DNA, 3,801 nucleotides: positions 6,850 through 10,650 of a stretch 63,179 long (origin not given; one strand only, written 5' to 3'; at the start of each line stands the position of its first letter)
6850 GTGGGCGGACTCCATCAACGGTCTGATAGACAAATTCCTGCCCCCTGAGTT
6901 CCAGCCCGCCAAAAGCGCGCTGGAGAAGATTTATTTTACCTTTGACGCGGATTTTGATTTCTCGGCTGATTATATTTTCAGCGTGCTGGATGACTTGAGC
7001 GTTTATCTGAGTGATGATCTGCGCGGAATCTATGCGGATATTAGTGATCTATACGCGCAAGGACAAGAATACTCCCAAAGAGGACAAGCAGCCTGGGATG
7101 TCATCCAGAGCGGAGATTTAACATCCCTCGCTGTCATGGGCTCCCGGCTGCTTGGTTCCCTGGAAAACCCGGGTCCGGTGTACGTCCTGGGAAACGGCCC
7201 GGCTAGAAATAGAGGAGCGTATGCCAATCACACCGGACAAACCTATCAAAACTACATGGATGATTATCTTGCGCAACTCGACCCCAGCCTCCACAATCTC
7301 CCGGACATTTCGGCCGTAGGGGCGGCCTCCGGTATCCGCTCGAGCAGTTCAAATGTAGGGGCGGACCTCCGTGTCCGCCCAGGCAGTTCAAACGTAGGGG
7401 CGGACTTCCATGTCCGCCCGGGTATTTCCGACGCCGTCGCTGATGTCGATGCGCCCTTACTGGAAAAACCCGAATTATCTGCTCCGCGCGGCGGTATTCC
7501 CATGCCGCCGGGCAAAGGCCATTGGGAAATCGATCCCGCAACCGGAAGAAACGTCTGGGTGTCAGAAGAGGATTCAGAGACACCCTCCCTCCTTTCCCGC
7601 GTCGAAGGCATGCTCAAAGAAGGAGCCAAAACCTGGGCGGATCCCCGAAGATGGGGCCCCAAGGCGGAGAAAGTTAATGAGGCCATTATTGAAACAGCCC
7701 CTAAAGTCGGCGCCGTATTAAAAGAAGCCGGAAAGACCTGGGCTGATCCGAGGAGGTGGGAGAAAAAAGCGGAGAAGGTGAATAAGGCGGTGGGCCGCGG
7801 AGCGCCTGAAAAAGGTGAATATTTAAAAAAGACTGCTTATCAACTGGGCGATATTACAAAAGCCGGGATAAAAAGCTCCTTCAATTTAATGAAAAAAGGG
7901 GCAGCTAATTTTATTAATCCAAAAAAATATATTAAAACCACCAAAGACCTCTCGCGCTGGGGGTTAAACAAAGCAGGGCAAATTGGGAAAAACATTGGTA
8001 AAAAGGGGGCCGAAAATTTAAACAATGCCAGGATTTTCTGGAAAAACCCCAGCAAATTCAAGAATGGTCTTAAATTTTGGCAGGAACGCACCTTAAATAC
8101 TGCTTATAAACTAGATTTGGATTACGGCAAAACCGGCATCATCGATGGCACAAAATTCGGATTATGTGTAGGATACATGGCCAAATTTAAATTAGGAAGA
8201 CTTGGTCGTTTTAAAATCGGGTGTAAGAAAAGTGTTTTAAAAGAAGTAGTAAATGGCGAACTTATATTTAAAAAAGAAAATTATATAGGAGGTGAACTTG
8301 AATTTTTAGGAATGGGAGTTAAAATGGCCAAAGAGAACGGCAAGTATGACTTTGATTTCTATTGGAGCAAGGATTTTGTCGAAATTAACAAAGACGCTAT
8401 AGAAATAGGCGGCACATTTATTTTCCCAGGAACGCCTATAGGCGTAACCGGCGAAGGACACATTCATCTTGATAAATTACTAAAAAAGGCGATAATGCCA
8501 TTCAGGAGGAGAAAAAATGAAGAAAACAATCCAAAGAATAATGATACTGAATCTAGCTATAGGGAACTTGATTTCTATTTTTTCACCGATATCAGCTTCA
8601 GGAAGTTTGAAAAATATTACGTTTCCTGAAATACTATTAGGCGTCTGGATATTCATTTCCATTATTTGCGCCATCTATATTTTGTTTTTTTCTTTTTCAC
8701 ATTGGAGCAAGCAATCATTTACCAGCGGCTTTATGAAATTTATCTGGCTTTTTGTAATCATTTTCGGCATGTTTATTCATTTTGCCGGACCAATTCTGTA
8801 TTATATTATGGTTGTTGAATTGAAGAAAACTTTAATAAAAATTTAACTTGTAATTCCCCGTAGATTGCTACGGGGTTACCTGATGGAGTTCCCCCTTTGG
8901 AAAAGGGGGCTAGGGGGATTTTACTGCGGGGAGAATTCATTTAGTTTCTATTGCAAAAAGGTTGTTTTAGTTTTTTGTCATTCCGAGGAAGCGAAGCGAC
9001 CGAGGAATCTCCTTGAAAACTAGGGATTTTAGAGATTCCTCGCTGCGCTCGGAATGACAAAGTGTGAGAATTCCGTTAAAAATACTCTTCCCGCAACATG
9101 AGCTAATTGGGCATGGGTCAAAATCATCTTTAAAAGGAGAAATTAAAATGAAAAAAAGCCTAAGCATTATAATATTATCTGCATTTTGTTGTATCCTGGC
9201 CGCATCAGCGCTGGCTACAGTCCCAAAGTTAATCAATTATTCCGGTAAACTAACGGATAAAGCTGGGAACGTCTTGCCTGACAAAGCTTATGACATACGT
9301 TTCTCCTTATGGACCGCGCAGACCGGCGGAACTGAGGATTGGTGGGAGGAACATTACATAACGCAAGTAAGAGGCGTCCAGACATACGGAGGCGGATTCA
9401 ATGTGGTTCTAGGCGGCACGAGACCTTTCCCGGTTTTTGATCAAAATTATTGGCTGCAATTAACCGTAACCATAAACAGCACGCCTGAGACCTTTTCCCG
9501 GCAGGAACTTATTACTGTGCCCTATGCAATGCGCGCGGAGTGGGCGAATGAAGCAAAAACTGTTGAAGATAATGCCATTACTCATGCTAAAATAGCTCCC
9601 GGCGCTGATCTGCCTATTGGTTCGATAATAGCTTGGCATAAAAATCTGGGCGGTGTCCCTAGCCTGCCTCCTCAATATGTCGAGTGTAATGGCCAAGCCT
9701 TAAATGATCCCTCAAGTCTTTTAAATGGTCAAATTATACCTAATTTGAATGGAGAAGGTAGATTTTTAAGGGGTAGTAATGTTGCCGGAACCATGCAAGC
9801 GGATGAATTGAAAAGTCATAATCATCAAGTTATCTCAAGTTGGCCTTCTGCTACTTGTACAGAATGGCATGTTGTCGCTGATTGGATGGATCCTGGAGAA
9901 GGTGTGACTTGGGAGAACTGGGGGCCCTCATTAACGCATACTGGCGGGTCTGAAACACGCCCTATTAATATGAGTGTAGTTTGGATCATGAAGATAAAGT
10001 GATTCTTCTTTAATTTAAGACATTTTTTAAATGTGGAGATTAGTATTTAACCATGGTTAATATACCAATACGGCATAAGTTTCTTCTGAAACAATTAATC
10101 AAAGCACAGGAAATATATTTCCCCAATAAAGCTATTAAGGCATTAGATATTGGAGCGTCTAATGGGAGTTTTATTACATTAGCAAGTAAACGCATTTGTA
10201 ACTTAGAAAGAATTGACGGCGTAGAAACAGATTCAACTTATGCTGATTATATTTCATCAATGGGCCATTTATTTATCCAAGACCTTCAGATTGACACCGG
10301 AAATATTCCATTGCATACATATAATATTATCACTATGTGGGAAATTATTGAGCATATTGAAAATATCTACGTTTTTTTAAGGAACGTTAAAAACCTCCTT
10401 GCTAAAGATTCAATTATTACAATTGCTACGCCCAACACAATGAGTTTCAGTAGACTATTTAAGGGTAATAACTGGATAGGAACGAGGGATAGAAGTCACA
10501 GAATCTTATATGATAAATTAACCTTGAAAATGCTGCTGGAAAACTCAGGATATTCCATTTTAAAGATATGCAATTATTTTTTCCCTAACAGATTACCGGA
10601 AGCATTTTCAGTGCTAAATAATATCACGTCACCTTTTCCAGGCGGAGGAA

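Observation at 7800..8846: AT-rich Lys-rich terminal module overlapped for 113 nt by a strong-RBS membrane ORF: a toxin/immunity-like layout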

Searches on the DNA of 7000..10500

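Call 98: search_rna_families(source=window, start=7000, end=10500, threshold=evalue, max_evalue=1)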
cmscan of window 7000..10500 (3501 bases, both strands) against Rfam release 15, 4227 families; matches with E-value up to 1: 1.
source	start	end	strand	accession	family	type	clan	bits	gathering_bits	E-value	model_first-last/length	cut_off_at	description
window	7355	7393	+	RF01340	CRISPR-DR29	Gene; CRISPR;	-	21.3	39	0.37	1-37/37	no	CRISPR RNA direct repeat element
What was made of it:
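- Tried and rejected: No credible Rfam match (call 98).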

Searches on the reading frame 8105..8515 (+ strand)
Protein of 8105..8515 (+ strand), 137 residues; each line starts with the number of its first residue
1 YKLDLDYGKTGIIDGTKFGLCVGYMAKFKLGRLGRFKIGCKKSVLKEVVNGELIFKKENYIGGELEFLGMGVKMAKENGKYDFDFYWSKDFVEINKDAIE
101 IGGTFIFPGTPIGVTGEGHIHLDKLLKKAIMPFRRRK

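Call 47: search_solved_structures(query=A4, max_evalue=10)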
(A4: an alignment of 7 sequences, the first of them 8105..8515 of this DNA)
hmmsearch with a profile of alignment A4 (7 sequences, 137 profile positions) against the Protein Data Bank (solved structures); distinct sequences matched with E-value up to 10: 10.
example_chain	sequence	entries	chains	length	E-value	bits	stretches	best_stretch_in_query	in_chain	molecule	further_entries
1sa8_A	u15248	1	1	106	0.042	17.1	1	10-66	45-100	Fatty acid-binding protein, intestinal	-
1a57_A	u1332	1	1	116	0.073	16.3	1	10-66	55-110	INTESTINAL FATTY ACID-BINDING PROTEIN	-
1t8v_A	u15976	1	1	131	0.12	15.6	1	10-66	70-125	Fatty acid-binding protein, intestinal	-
1dc9_A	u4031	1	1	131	0.12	15.5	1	10-66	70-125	INTESTINAL FATTY ACID BINDING PROTEIN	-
1ifc_A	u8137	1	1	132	0.13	15.5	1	10-66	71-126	INTESTINAL FATTY ACID BINDING PROTEIN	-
1ael_A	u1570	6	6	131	0.14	15.4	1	10-66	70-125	FATTY ACID-BINDING PROTEIN | INTESTINAL FATTY ACID BINDING PROTEIN | INTESTINAL FATTY ACID-BINDING PROTEIN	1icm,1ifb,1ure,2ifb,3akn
1icn_A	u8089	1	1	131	0.18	15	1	10-66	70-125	INTESTINAL FATTY ACID BINDING PROTEIN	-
1l1j_A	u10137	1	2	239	0.18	15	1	57-107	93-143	heat shock protease HtrA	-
6fl1_A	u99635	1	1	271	0.39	13.9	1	88-125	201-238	Formamidopyrimidine-DNA glycosylase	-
3bu2_A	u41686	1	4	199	0.63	13.2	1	72-131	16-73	Putative tRNA-binding protein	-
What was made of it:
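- On Calycin / small up-and-down beta barrel (lipocalin, FABP, 8-stranded OMP): PDB profile hit to FABP at E 0.04 (call 47).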

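Call 60: predict_structure(alignment_id=A5)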
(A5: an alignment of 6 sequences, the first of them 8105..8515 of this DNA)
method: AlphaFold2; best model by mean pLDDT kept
length: 137 residues; sequences in the alignment: 6
mean_pLDDT: 76.6   pTM: 0.59
mean pLDDT of the five models: 76.6, 74.6, 66.9, 65.0, 58.6
residues with pLDDT >= 90: 0; 70-90: 111; 50-70: 20; < 50: 6
segments of 3 or more residues with pLDDT < 50: 1-4
pLDDT, mean of each block of 10 residues (from residue 1): 51 81 82 78 83 81 82 83 79 73 80 84 73 55
secondary structure, 60 per line:
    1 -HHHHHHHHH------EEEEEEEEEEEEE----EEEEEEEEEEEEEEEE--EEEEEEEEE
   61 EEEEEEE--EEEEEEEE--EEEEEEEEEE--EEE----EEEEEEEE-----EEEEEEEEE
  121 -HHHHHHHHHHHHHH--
elements in order: H2-10 E17-29 E34-49 E52-67 E70-77 E80-89 E92-94 E99-106 E112-120 H122-135
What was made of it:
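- On Helical pore-forming toxin / ionophore with membrane immunity (colicin A/E1/Ia type, CDI ionophores): The conserved core is predicted as eight beta strands (call 60).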

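Call 65: fold_search(model_id=the predicted structure, library=pdb)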
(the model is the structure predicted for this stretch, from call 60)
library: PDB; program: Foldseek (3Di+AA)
matches with E <= 10: 790; with E <= 0.001: 0
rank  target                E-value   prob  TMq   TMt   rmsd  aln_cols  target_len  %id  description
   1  5jox_B                7.9e-02  0.33  0.21  0.08  13.9       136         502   10  Bacteroides ovatus Xyloglucan PUL GH43A in complex with AraDNJ (released 2016-08-10)
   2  8uzl_C                9.3e-02  0.66  0.31  0.30  12.7       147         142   10  Designed Transmembrane beta-barrel- TMB10_163 (released 2024-07-17)
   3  8uzl_B                1.0e-01  0.66  0.28  0.27   8.7       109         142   14  Designed Transmembrane beta-barrel- TMB10_163 (released 2024-07-17)
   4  8uzl_D                1.2e-01  0.75  0.33  0.32  12.3       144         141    4  Designed Transmembrane beta-barrel- TMB10_163 (released 2024-07-17)
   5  6ymn_DDD              1.3e-01  0.33  0.26  0.20  15.3       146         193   12  Crystal structure of the Diels Alderase AbmU from Streptomyces koyangensis (released 2021-04-21)
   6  9cgq_A                1.3e-01  0.13  0.18  0.01  16.8       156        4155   11  Rabbit RyR1 disease mutant Y523S in complex with FKBP12.6, nanodisc and inhibitor dantrolene in the presence of activa (released 2024-12-11)
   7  1yrz_A                1.3e-01  0.23  0.23  0.08  14.7       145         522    8  Crystal structure of xylan beta-1,4-xylosidase from Bacillus Halodurans C-125 (released 2005-02-22)
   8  6pnq_A                1.3e-01  0.20  0.20  0.17  16.8       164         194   12  Crystal structure of the SS2A splice insert-containing neurexin-1 LNS2 domain in complex with neurexophilin-1 (released 2019-10-09)
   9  5n9j_Y                1.5e-01  0.13  0.19  0.16  17.5       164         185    9  Core Mediator of transcriptional regulation (released 2017-05-17)
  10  5jox_A                1.6e-01  0.28  0.23  0.09  13.4       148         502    9  Bacteroides ovatus Xyloglucan PUL GH43A in complex with AraDNJ (released 2016-08-10)
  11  8rrt_B                1.6e-01  0.10  0.17  0.01  17.1       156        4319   13  Structure of rabbit RyR1 reconstituted into lipid liposomes in open state in complex with FKBP and Nb9657 (released 2024-10-09)
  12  7q9g_C                1.9e-01  0.12  0.19  0.04  14.2       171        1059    9  COVOX-222 fab in complex with SARS-CoV-2 beta-Spike glycoprotein (released 2021-12-15)
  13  8uzl_A                2.0e-01  0.75  0.35  0.34  12.8       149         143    8  Designed Transmembrane beta-barrel- TMB10_163 (released 2024-07-17)
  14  6ymn_CCC              2.0e-01  0.23  0.25  0.20  15.5       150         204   11  Crystal structure of the Diels Alderase AbmU from Streptomyces koyangensis (released 2021-04-21)
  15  7q9g_A                2.2e-01  0.11  0.18  0.04  14.1       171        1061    9  COVOX-222 fab in complex with SARS-CoV-2 beta-Spike glycoprotein (released 2021-12-15)
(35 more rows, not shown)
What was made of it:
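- On Calycin / small up-and-down beta barrel (lipocalin, FABP, 8-stranded OMP): Foldseek best E 0.08, TM <= 0.35 (call 65).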

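Call 66: fold_search(model_id=the predicted structure, library=viral)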
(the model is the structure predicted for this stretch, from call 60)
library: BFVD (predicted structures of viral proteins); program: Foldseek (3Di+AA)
matches with E <= 10: 676; with E <= 0.001: 0
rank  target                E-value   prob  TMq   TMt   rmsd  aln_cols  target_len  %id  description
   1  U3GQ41                1.5e-03  1.00  0.46  0.33   8.4       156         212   12  Protein U79 [Suid betaherpesvirus 2]
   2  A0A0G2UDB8            1.8e-02  0.97  0.36  0.11   8.1       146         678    9  Protein UL112 [Human cytomegalovirus]
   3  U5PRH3                3.1e-02  0.30  0.17  0.15  14.7       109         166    8  Uncharacterized protein [Cyanophage PP]
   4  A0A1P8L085            4.8e-02  0.98  0.44  0.36  10.2       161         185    9  (no name in the UniProt tables at hand)
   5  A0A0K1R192            5.0e-02  0.99  0.45  0.30   6.3       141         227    8  Nuclear protein UL4 [Testudinid alphaherpesvirus 3]
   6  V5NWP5                5.0e-02  0.99  0.45  0.35  11.9       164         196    8  F-UL4 protein [Chelonid alphaherpesvirus 5]
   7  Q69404                6.6e-02  0.99  0.49  0.47   8.2       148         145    7  Nuclear protein [Suid herpesvirus 1]
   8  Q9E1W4                7.3e-02  0.98  0.45  0.35   6.1       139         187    6  Uncharacterized protein [Cercopithecine herpesvirus 9 (strain DHV)]
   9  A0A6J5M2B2            8.1e-02  0.41  0.28  0.26  15.7       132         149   10  Uncharacterized protein [uncultured Caudovirales phage]
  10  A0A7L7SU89            8.1e-02  0.18  0.19  0.19  13.5       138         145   10  Uncharacterized protein [Gordonia phage Clown]
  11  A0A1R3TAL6            8.6e-02  0.98  0.47  0.32   5.5       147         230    6  Nuclear protein UL4 [Spheniscid alphaherpesvirus 1]
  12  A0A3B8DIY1            8.6e-02  0.51  0.24  0.27  13.5       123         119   10  Uncharacterized protein [Proteus phage Stubb]
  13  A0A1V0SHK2            1.1e-01  0.10  0.15  0.08  13.7       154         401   10  Glycine-rich domain-containing protein [Klosneuvirus KNV1]
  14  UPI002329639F         1.2e-01  0.15  0.18  0.15  13.5       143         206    8  (no name look-up for this kind of identifier)
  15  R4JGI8                1.2e-01  0.11  0.15  0.05  13.8       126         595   10  (no name in the UniProt tables at hand)
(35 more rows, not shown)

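Call 101: search_protein_families(library=pfam, alignment_id=A4, max_evalue=5)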
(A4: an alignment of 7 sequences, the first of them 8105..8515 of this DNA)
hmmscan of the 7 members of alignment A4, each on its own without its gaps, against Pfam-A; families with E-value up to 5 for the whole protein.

A. member 1, window:8105-8515:+ (137 aa): 0 families

B. families by the number of members that match (of 7 scanned): 1 family
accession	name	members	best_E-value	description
PF08884.16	Flagellin_D3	1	0.14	Flagellin D3 domain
